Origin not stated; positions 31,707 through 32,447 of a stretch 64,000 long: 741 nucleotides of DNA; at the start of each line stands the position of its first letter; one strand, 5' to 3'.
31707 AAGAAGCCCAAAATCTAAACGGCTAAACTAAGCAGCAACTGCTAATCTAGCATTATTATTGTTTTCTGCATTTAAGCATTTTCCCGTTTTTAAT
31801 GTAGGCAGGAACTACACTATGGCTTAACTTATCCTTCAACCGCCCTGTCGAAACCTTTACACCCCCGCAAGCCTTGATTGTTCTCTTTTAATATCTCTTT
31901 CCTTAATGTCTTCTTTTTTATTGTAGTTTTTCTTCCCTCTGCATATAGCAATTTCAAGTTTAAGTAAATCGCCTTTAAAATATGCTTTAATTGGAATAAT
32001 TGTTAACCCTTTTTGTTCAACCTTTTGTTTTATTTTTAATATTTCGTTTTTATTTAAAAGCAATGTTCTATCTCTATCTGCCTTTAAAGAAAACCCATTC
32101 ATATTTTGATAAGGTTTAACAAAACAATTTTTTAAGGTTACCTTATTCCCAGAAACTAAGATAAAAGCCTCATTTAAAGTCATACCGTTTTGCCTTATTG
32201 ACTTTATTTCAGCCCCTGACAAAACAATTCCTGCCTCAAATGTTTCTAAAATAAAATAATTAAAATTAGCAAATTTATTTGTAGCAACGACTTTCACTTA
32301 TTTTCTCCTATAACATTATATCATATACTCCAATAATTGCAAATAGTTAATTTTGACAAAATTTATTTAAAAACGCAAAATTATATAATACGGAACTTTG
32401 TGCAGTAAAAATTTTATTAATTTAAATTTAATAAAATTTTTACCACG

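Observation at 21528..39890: Six intergenic copies of a 92-114 nt element that folds into a gap-free four-way junction, with compensatory stem changes between copies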

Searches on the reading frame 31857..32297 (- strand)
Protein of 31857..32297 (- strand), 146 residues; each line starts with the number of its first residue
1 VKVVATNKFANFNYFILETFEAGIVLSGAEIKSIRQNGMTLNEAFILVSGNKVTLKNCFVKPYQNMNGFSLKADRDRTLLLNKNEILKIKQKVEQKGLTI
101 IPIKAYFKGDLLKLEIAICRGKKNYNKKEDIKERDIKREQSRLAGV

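Call 15: search_protein_families(library=pfam, proteins=[window:31857-32297:-])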
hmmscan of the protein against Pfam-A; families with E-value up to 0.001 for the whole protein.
window:31857-32297:- (146 aa): 1 family
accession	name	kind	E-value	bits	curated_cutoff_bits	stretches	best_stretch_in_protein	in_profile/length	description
PF01668.23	SmpB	-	3.1e-49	167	27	1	4-143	1-140/143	SmpB protein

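Call 17: find_encoding_contigs(protein=window:31857-32297:-, flank=10000, max_places=10)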
Protein window:31857-32297:- (146 aa): 9 contigs read that carry it; 7 places shown.
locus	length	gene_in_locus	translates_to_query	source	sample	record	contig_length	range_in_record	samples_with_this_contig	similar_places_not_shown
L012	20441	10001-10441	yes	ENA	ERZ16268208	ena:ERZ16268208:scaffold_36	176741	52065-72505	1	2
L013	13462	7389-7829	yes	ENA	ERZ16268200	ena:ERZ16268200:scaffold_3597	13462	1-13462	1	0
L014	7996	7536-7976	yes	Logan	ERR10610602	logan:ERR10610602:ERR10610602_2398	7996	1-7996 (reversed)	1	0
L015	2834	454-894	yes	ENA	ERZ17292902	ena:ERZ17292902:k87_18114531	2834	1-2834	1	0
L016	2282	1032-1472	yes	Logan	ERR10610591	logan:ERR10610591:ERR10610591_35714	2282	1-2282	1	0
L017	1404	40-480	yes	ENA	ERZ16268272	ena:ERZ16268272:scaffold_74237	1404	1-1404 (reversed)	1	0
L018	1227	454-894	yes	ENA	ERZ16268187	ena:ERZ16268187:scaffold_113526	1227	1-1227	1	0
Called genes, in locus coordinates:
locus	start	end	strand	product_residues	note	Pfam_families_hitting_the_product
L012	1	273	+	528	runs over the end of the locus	PF01554:MatE, PF01943:Polysacc_synt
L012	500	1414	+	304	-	PF01207:Dus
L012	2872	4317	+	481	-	PF00162:PGK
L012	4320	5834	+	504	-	PF01676:Metalloenzyme, PF06415:iPGM_N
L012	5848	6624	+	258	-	PF00121:TIM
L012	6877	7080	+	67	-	-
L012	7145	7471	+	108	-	PF03840:SecG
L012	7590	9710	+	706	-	PF08206:OB_RNB, PF17876:CSD2 (weak), PF25049:OB_HELZ2 (faint), PF17876:CSD2, PF00773:RNB, PF00575:S1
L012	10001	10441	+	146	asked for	PF01668:SmpB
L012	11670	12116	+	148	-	PF01957:NfeD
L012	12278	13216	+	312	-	PF01145:Band_7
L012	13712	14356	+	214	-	PF18927:CrtO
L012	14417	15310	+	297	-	PF02645:DegV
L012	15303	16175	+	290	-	PF13353:Fer4_12, PF04055:Radical_SAM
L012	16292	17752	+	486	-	-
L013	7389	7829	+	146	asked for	PF01668:SmpB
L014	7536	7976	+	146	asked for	PF01668:SmpB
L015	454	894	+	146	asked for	PF01668:SmpB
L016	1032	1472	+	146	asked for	PF01668:SmpB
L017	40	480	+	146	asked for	PF01668:SmpB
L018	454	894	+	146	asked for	PF01668:SmpB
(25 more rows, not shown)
